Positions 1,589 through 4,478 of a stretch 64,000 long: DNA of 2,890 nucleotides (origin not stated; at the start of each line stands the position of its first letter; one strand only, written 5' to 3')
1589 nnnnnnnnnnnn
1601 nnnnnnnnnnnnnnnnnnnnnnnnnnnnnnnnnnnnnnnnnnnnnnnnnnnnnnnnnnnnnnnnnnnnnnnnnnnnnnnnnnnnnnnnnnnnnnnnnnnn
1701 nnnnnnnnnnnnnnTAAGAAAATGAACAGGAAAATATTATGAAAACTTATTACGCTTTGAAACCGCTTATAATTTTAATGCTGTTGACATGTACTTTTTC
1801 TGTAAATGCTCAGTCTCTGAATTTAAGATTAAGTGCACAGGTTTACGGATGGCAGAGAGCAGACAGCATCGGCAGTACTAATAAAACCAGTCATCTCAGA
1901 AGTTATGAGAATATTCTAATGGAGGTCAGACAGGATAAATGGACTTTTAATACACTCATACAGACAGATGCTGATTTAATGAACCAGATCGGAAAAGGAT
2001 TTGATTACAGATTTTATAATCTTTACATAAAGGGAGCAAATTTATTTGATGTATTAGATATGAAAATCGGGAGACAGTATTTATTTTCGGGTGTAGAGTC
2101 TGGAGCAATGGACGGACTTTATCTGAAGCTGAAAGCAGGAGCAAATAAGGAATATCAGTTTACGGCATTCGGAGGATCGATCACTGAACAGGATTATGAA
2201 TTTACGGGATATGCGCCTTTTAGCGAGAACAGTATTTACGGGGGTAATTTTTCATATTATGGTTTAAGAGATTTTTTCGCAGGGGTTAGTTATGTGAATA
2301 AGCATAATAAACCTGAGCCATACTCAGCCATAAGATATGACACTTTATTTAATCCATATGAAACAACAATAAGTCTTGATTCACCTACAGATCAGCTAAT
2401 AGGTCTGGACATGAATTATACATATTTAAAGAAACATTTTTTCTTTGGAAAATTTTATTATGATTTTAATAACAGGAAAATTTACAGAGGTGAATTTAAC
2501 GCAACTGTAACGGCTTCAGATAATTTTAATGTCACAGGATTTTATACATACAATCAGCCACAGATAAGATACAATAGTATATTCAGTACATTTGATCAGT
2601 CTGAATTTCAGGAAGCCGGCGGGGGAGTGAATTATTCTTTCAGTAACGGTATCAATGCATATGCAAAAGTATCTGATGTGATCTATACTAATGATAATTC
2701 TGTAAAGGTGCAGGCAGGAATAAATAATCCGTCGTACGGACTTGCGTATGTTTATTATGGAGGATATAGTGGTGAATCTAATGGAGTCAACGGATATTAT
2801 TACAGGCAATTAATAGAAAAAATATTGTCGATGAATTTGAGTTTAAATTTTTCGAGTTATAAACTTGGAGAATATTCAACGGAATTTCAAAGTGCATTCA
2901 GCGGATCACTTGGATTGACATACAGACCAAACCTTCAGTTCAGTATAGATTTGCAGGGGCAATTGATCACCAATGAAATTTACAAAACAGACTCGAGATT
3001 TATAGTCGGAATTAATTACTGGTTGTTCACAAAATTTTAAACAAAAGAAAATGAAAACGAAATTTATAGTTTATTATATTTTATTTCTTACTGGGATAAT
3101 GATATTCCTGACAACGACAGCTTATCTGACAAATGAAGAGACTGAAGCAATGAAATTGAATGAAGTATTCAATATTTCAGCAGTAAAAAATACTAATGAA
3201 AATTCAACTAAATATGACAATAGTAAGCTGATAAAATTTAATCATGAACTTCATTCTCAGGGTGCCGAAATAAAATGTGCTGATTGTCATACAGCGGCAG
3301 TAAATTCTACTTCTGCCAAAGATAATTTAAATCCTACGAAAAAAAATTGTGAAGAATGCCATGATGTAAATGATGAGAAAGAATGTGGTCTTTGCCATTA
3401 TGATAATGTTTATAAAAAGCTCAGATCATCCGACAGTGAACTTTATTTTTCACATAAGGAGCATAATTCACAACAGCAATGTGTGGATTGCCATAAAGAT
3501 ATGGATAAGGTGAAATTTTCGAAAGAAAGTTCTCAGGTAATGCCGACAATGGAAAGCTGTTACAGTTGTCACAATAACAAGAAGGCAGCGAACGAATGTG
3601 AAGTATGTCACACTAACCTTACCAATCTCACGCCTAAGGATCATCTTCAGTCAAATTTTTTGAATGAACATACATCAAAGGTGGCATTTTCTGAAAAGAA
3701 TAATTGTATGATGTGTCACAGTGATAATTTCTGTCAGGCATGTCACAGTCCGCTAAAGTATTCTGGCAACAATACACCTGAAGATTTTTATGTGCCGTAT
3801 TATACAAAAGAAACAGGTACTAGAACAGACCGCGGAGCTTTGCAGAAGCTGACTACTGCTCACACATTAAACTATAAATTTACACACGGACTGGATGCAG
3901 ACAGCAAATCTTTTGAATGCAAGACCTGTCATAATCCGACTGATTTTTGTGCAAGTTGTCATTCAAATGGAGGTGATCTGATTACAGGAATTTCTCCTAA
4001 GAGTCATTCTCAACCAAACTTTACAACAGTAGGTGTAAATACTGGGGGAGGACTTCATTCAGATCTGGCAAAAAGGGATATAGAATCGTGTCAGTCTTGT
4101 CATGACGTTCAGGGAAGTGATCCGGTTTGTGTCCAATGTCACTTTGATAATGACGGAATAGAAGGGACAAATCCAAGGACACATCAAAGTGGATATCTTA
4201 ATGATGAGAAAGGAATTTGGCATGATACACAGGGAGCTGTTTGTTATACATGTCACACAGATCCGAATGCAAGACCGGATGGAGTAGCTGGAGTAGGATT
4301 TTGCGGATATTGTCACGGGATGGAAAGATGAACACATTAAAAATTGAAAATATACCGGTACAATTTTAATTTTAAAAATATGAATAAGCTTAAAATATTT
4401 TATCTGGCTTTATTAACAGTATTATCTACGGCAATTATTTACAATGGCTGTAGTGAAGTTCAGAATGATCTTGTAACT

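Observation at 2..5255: Possible complete quinol-to-surface electron conduit: cytochrome b, two tetrahaem carriers, then a porin / 14-haem / lipoprotein-haem triad in the Geobacter porin-cytochrome gene order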

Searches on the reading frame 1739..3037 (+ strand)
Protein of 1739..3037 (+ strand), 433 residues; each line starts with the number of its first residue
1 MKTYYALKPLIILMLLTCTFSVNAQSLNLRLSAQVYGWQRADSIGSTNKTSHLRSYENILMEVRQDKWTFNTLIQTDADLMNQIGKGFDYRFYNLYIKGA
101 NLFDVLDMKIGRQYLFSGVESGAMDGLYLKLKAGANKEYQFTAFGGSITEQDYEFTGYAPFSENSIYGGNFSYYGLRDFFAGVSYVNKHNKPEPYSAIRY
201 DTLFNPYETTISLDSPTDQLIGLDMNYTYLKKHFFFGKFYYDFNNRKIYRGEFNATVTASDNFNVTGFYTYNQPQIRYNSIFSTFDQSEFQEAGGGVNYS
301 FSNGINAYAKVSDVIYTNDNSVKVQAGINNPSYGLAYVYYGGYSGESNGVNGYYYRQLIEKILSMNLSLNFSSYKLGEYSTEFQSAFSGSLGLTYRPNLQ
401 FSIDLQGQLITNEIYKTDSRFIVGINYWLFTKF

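Call 4: search_protein_families(library=pfam, proteins=[window:1739-3037:+], max_evalue=0.1)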
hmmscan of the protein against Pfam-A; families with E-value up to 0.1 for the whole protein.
window:1739-3037:+ (433 aa): 1 family
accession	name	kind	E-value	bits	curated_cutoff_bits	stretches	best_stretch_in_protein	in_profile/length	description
PF03769.21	Attacin_C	-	0.00012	22.7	28.8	1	248-327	8-77/120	Attacin, C-terminal region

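Call 5: search_protein_families(library=ncbifam, proteins=[window:1739-3037:+], max_evalue=0.1)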
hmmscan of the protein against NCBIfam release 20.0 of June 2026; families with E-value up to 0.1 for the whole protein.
window:1739-3037:+ (433 aa): 0 families

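Call 11: find_homologous_proteins(query=window:1739-3037:+, max_evalue=0.001)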
Query window:1739-3037:+ (433 aa): 180 proteins with E <= 0.001 among 3486 candidates; the best 120 are listed.
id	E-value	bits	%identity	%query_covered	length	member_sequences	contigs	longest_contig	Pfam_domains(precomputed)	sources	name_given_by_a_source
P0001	8.6e-286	966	100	100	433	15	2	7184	-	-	-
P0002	8.3e-210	716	71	100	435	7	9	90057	-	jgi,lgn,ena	-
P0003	4.9e-202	690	69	100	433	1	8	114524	-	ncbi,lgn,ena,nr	ncbi:MAG: hypothetical protein JSS91_01560 [Bacteroidetes bacterium]|nr:hypothetical protein [Bacter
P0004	3.8e-181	621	69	94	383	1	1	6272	-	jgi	-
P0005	5.3e-165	568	58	98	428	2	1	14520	-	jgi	-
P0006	8.8e-163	561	56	100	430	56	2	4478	-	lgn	-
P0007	4.4e-162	558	57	100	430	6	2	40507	-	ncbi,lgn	-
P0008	4.2e-161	555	57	100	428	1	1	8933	-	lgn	-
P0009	1.0e-157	544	56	98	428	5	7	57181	-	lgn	-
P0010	1.2e-154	534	57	100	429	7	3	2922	-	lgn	-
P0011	1.8e-154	533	58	95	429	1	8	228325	-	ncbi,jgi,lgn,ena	jgi:hypothetical protein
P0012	1.1e-153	531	55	99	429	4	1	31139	-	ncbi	-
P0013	5.4e-152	525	55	98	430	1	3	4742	-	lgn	-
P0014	3.5e-148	513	54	98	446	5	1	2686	-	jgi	jgi:hypothetical protein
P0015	5.6e-148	512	54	96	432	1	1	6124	-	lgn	-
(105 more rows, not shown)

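Call 12: search_solved_structures(query=window:1739-3037:+, max_evalue=10)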
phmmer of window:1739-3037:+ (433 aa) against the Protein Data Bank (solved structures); distinct sequences matched with E-value up to 10: 1.
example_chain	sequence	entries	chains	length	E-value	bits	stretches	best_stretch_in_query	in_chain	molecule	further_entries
6x9z_A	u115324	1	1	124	0.16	14.6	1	288-329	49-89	Transmembrane beta-barrels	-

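Call 29: find_related_loci(query=A1, collection=genome_contigs, flank=6000)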
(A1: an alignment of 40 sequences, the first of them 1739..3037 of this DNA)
Query A1 (433 aa) in genome_contigs; peptide patterns used: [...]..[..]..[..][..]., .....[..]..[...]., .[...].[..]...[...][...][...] (x = any residue, [..] = any of these).
439 stretches matched a pattern; 341 encode a relative of the query (tblastn E <= 1e-3); the best 80 are kept; 80 distinct loci.
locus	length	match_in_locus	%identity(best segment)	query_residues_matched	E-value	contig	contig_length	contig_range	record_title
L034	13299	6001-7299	95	1-433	0e+0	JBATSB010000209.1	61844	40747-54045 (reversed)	MAG: Ignavibacteria bacterium isolate MFD10470_ilm_asm_bin1 k127_145576, whole genome shotgun sequence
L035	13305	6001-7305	72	1-433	0e+0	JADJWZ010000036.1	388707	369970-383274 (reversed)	MAG: Ignavibacteria bacterium isolate Kalu_18-Q3-R12-55_BATAC.336 tig00101070-10-3884560, whole genome shotgun sequence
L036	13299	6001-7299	69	1-433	0e+0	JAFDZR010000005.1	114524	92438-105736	MAG: Bacteroidetes bacterium isolate SZAS-89 BACT-TMP-11__5__length-114524, whole genome shotgun sequence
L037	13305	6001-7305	71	1-433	0e+0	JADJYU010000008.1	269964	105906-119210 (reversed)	MAG: Ignavibacteria bacterium isolate Lyne_18-Q3-R50-59_BATAC.576 tig00005239-10-2698400, whole genome shotgun sequence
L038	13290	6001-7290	56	1-433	1e-168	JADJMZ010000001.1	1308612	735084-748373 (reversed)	MAG: Ignavibacteria bacterium isolate EsbW_18-Q3-R4-48_MAXAC.017 tig00001290-10-13083280, whole genome shotgun sequence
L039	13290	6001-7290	57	1-433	2e-168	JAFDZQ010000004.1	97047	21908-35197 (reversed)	MAG: Bacteroidetes bacterium isolate SZAS-88 BACT-KAN-9__4__length-97047, whole genome shotgun sequence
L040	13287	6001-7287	55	6-433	1e-163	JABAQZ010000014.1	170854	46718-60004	MAG: Ignavibacteria bacterium isolate Bin_45 c_000000000414, whole genome shotgun sequence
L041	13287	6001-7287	58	1-433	2e-161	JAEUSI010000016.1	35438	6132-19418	MAG: Ignavibacteria bacterium isolate new MAG-299 NODE_16_length_35438_cov_4.747745, whole genome shotgun sequence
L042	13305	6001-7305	70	1-433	0e+0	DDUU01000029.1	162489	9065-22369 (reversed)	MAG TPA_asm: Ignavibacteria bacterium UBA2330 UBA2330_contig_1735, whole genome shotgun sequence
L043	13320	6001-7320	52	8-433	7e-153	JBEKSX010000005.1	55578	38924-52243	MAG: Ignavibacteria bacterium isolate SPRUCE 544 SPRUCE_544_5, whole genome shotgun sequence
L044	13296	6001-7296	52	7-433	2e-149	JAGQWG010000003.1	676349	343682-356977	MAG: Ignavibacteriae bacterium isolate HKST-UBA122 2012-05-30_1_(paired)_contig_1212, whole genome shotgun sequence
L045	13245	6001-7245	53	22-433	3e-146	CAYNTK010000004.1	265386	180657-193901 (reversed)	MAG TPA_asm: uncultured Ignavibacteriaceae bacterium isolate SRP278314_co2_258 genome assembly, contig: NODE_46_length_2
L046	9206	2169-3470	50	1-433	4e-144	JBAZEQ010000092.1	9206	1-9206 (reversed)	MAG: Ignavibacteria bacterium isolate SO_2017_LW3_13 NODE_24180_length_9206_cov_0.823439_LW162_2017, whole genome shotgu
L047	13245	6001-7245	51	22-433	5e-143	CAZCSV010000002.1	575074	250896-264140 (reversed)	MAG TPA_asm: uncultured Ignavibacteriaceae bacterium isolate binchicken_co44_166 genome assembly, contig: NODE_5_length_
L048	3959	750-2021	51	12-433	4e-144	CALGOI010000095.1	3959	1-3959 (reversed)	MAG TPA_asm: uncultured Ignavibacteriae bacterium isolate SRR7515931_bin.151_CONCOCT_v1.1_MAG genome assembly, contig: E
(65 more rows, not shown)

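Call 30: predict_structure(alignment_id=A1)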
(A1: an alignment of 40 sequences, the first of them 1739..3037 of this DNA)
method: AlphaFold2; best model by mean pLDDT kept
length: 433 residues; sequences in the alignment: 40
mean_pLDDT: 84.2   pTM: 0.71
mean pLDDT of the five models: 84.2, 80.6, 78.2, 77.6, 72.0
residues with pLDDT >= 90: 214; 70-90: 145; 50-70: 57; < 50: 17
segments of 3 or more residues with pLDDT < 50: 1-3, 19-22, 278-285
pLDDT, mean of each block of 10 residues (from residue 1): 53 58 67 89 76 90 90 88 76 91 93 87 92 92 90 72 89 87 92 67 65 71 93 93 89 94 95 65 55 96 95 89 95 96 87 96 96 80 89 93 93 78 89 58
secondary structure, 60 per line:
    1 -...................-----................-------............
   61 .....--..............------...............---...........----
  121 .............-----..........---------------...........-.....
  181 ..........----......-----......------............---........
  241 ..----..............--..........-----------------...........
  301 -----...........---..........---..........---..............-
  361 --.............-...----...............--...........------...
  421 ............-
elements in order: H2-20 E26-41 E49-65 E68-81 E88-102 E106-116 E121-133 E139-148 E164-174 E179-190 E195-200 E206-211 E218-229 E233-242 E247-260 E263-272 E290-300 E306-316 E320-329 E333-342 E346-359 E363-375 E384-398 E401-411 E418-432

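Call 35: fold_search(model_id=the predicted structure, library=pdb)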
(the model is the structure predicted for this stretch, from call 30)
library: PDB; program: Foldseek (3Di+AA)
matches with E <= 10: 1133; with E <= 0.001: 320
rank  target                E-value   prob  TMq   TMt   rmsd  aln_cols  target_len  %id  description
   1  3rbh_C                2.1e-10  1.00  0.45  0.47  12.1       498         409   10  Structure of alginate export protein AlgE from Pseudomonas aeruginosa (released 2011-07-27)
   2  3rbh_D                3.6e-10  1.00  0.44  0.46  12.2       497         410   10  Structure of alginate export protein AlgE from Pseudomonas aeruginosa (released 2011-07-27)
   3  8bys_A                3.6e-10  1.00  0.36  0.45  11.5       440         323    8  Outer membrane attachment porin OmpM1 from Veillonella parvula, native (released 2023-11-08)
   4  3rbh_A                3.7e-10  1.00  0.46  0.46  11.7       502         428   11  Structure of alginate export protein AlgE from Pseudomonas aeruginosa (released 2011-07-27)
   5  3rbh_B                4.9e-10  1.00  0.46  0.46  13.2       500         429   11  Structure of alginate export protein AlgE from Pseudomonas aeruginosa (released 2011-07-27)
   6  3ohn_A                7.5e-10  1.00  0.46  0.44  10.7       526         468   10  Crystal structure of the FimD translocation domain (released 2011-06-01)
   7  4xnk                  7.5e-10  1.00  0.45  0.46  12.4       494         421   10  X-ray structure of AlgE1 (released 2015-06-03)
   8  8bym_A                8.2e-10  1.00  0.36  0.46  11.4       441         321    9  Outer membrane attachment porin OmpM1 from Veillonella parvula (released 2023-11-08)
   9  5dl8_A                9.0e-10  1.00  0.45  0.49  11.2       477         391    9  Crystal structure of Acinetobacter baumannii OccAB4 (released 2016-02-03)
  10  8jto                  9.0e-10  1.00  0.31  0.36  14.1       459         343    9  Outer membrane porin of Burkholderia pseudomallei (BpsOmp38) in complex with ceftazidime (released 2024-06-26)
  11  5ldt_A                1.1e-09  1.00  0.37  0.39  14.6       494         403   10  Crystal Structures of MOMP from Campylobacter jejuni (released 2016-10-26)
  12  7lhg_C                1.4e-09  1.00  0.52  0.31  13.6       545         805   10  Cryo-EM structure of E. coli P pilus tip assembly intermediate PapC-PapD-PapK-PapG in the first conformation (released 2021-08-11)
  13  4azl_A                2.2e-09  1.00  0.45  0.47  11.8       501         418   12  In meso structure of alginate transporter, AlgE, from Pseudomoas aeruginosa, PAO1, crystal form 2. (released 2013-07-03)
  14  4b61_B                3.5e-09  1.00  0.45  0.45  14.4       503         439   12  In meso structure of alginate transporter, AlgE, from Pseudomoas aeruginosa, PAO1. Crystal form 3. (released 2013-07-17)
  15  8q2o                  4.0e-09  1.00  0.46  0.44  13.3       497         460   11  Structure of alginate transporter AlgE from P. aeruginosa PAO1 by using Se-MAG for the the lipid cubic phase crystalliza (released 2024-05-15)
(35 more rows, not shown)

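Call 49: search_solved_structures(query=A1, max_evalue=10)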
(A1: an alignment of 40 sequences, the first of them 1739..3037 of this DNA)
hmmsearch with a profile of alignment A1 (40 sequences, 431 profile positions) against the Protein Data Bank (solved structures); distinct sequences matched with E-value up to 10: 6.
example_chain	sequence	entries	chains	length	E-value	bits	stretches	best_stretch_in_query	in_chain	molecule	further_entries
5gut_A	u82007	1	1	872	0.9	12.1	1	86-133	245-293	DNA (cytosine-5)-methyltransferase 1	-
5guv_A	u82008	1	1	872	0.9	12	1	86-133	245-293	DNA (cytosine-5)-methyltransferase 1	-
3pt9_A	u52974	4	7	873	0.9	12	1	86-133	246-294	DNA (cytosine-5)-methyltransferase 1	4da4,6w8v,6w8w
3pt6_A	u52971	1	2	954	1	11.9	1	86-133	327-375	DNA (cytosine-5)-methyltransferase 1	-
5wy1_A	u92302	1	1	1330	1.2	11.6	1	86-133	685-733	DNA (cytosine-5)-methyltransferase 1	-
3av4_A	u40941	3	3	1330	1.2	11.6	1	86-133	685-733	DNA (cytosine-5)-methyltransferase 1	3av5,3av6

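Call 59: search_protein_families(library=pfam, proteins=[L034:2499-4565:+], max_evalue=1)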
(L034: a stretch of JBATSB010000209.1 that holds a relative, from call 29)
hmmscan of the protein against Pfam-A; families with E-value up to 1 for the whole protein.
L034:2499-4565:+ (689 aa): 8 families
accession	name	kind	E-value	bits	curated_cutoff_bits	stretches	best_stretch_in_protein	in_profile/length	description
PF14522.11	Cytochrome_C7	-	3.5e-22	78.4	24.8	8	153-218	1-67/67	Cytochrome c7 and related cytochrome c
PF14537.11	Cytochrom_c3_2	-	1.9e-19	70.4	25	8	239-321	4-79/79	Cytochrome c3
PF22113.1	Mtrc-MtrF_II-IV_dom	-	9.4e-16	58.3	30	5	236-386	2-168/176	Outer membrane cytochrome MtrC/MtrF-like, domains II/IV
PF03264.19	Cytochrom_NNT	-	1.3e-13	51.5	24.1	3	36-180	10-168/174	NapC/NirT cytochrome c family, N-terminal region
PF02085.21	Cytochrom_CIII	-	5.6e-13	49.5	22.9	3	183-267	24-101/101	Class III cytochrome C family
PF09526.16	DUF2387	-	0.013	16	25.9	1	63-93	10-39/72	Probable metal-binding protein (DUF2387)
PF04367.18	DUF502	-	0.22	11.8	23.8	0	391-425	24-58/107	Protein of unknown function (DUF502)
PF09699.15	Paired_CXXCH_1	-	0.98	9.6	20.6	2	546-593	1-39/41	Doubled CXXCH motif (Paired_CXXCH_1)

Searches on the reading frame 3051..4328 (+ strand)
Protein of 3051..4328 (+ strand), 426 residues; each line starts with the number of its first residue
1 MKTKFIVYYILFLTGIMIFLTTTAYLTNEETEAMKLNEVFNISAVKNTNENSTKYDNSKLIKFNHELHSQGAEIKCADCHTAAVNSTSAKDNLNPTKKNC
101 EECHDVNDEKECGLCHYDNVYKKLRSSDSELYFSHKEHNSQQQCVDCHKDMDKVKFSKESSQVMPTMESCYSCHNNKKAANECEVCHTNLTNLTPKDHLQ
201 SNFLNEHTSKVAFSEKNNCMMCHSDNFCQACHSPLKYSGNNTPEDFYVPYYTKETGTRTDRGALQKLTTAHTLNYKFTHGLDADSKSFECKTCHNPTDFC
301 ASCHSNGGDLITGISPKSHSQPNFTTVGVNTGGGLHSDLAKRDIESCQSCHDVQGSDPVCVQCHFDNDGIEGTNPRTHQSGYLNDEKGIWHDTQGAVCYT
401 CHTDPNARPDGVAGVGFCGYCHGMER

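Call 4: search_protein_families(library=pfam, proteins=[window:3051-4328:+], max_evalue=0.1)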
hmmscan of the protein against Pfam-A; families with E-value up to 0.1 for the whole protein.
window:3051-4328:+ (426 aa): 5 families
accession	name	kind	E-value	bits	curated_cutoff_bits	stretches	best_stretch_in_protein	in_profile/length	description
PF14522.11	Cytochrome_C7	-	2.3e-17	63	24.8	3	132-188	2-67/67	Cytochrome c7 and related cytochrome c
PF02085.21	Cytochrom_CIII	-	3e-10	40.8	22.9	2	45-158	5-92/101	Class III cytochrome C family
PF22113.1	Mtrc-MtrF_II-IV_dom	-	3.4e-10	40.2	30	4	179-225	119-165/176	Outer membrane cytochrome MtrC/MtrF-like, domains II/IV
PF14537.11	Cytochrom_c3_2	-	2.4e-07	31.5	25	0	391-424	2-35/79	Cytochrome c3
PF13447.11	Multi-haem_cyto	-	0.001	18.8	21.9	1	143-240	4-110/269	Seven times multi-haem cytochrome CxxCH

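Call 5: search_protein_families(library=ncbifam, proteins=[window:3051-4328:+], max_evalue=0.1)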
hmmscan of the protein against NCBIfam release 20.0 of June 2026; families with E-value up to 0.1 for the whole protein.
window:3051-4328:+ (426 aa): 6 families
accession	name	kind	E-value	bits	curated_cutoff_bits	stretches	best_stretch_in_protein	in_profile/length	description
TIGR04257.1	nanowire_3heme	domain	1.9e-08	34.3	40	2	129-188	11-75/75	c(7)-type cytochrome triheme domain-containing protein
NF038038.1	cytoc_DsrJ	equivalog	4.8e-08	33.4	100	2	201-233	75-109/121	sulfate reduction electron transfer complex DsrMKJOP subunit DsrJ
NF041781.1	mnquin_red_QrcA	equivalog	1.6e-07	31.1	180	1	59-187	29-173/174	menaquinone reductase multiheme cytochrome c subunit QrcA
NF045713.1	CxxCH_16_HmcA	equivalog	0.00049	18.8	400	1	48-159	283-379/541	sulfate respiration complex hexadecaheme cytochrome HmcA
NF045722.1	c3_cytochr_TmcA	equivalog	0.00075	19.4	114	1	38-110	21-93/125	acidic tetraheme cytochrome c3 TmcA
TIGR03507.1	decahem_SO1788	subfamily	0.0032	16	209.3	1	108-192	242-320/672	OmcA/MtrC family decaheme c-type cytochrome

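Call 50: search_solved_structures(query=window:3051-4328:+, max_evalue=1)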
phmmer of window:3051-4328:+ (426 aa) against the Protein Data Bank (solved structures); distinct sequences matched with E-value up to 1: 22.
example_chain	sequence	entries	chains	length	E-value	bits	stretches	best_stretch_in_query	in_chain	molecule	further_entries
3oue_A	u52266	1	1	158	1.8e-09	40.5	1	62-188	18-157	Cytochrome c family protein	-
3ouq_A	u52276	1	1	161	3.1e-06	29.9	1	52-188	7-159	Cytochrome c family protein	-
6btm_A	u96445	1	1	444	1.9e-05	27.3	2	60-126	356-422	Alternative Complex III subunit A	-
8k9e_A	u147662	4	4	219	0.0025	20.3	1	61-223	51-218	Cytochrome c7-like domain-containing protein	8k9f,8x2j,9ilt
3tm6_A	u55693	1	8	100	0.02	17.3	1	194-264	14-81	Beta-2-microglobulin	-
3na4_A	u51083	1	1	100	0.096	15.1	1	194-264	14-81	Beta-2-microglobulin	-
1kwj_A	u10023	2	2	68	0.1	15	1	60-187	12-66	cytochrome c7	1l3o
9l47_B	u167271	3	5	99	0.13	14.6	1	194-264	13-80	Beta-2-microglobulin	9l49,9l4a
5xs3_B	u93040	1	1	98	0.14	14.6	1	194-264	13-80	Light Chain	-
9l48_B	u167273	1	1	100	0.14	14.6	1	194-264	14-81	Beta-2-microglobulin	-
1qqd_B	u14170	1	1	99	0.14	14.5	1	194-264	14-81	BETA-2 MICROGLOBULIN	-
1ehj_A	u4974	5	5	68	0.14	14.5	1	55-116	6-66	CYTOCHROME C7 | CYTOCHROME C551.5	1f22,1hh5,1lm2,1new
3dhm_A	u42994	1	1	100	0.29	13.5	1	194-264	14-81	Beta-2-microglobulin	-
4rmq_A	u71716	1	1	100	0.38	13.1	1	194-264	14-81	Beta-2-microglobulin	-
5cka_A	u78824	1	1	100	0.47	12.8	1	194-265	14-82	Beta-2-microglobulin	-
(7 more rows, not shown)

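Call 68: predict_structure(alignment_id=A2)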
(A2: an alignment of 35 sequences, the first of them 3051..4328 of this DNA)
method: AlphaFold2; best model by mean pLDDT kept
length: 426 residues; sequences in the alignment: 35
mean_pLDDT: 46.2   pTM: 0.34
mean pLDDT of the five models: 46.2, 41.9, 40.0, 39.7, 36.3
residues with pLDDT >= 90: 0; 70-90: 86; 50-70: 54; < 50: 286
segments of 3 or more residues with pLDDT < 50: 25-54, 127-131, 177-426
pLDDT, mean of each block of 10 residues (from residue 1): 72 85 51 36 33 54 83 87 77 79 80 66 55 70 79 76 60 51 34 37 31 26 27 29 30 28 26 27 27 32 35 33 28 31 33 28 30 38 37 31 37 38 35
secondary structure, 60 per line:
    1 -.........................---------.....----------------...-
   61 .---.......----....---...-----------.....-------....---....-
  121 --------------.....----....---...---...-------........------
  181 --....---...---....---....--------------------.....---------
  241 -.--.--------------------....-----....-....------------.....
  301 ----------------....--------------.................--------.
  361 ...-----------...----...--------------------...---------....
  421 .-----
elements in order: H2-26 H36-40 H65-71 H76-79 H97-101 H109-112 H135-139 H144-147 H167-174 H183-186 H196-199 H203-206 H227-231 H266-269 H275-278 H280-283 H296-300 H317-320 H335-351 H360-363 H417-421

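Call 88: search_solved_structures(query=A2, max_evalue=0.01)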
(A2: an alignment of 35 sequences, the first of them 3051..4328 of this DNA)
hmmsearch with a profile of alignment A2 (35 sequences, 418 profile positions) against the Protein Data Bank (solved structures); distinct sequences matched with E-value up to 0.01: 29.
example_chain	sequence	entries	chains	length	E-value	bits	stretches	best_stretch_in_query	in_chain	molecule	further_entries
3ov0_A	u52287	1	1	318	2.3e-21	79.4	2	47-183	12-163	Cytochrome c family protein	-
6lod_A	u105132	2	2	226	5.7e-12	48.5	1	53-215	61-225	MULTIHEME_CYTC domain-containing protein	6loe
3ouq_A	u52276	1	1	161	9.9e-12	47.7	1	47-179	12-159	Cytochrome c family protein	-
8k9e_A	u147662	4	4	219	1.6e-11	47.1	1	48-215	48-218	Cytochrome c7-like domain-containing protein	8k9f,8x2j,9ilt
6btm_A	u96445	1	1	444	4.2e-10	42.3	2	42-98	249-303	Alternative Complex III subunit A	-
6f0k_A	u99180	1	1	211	1.8e-08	37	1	53-192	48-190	Cytochrome c family protein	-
1ehj_A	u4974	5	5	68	0.00011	24.5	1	116-178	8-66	CYTOCHROME C7 | CYTOCHROME C551.5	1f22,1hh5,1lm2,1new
1kwj_A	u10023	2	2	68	0.00015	24.1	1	118-178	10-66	cytochrome c7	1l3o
3h4n_A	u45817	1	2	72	0.00023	23.4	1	113-179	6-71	Cytochrome c7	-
4hb6_A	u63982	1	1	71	0.00059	22.1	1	114-179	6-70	PpcA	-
1bvb_A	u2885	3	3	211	0.00062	22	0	159-222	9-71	CYTOCHROME C-554 | CYTOCHROME C554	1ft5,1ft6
3sj4_X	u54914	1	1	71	0.00065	22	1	114-179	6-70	CYTOCHROME C7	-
3sel_X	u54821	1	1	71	0.00065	21.9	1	114-179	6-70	CYTOCHROME C7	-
3sj1_X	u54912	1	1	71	0.00067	21.9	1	114-179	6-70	CYTOCHROME C7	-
3sj0_X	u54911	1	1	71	0.00072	21.8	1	114-179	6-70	CYTOCHROME C7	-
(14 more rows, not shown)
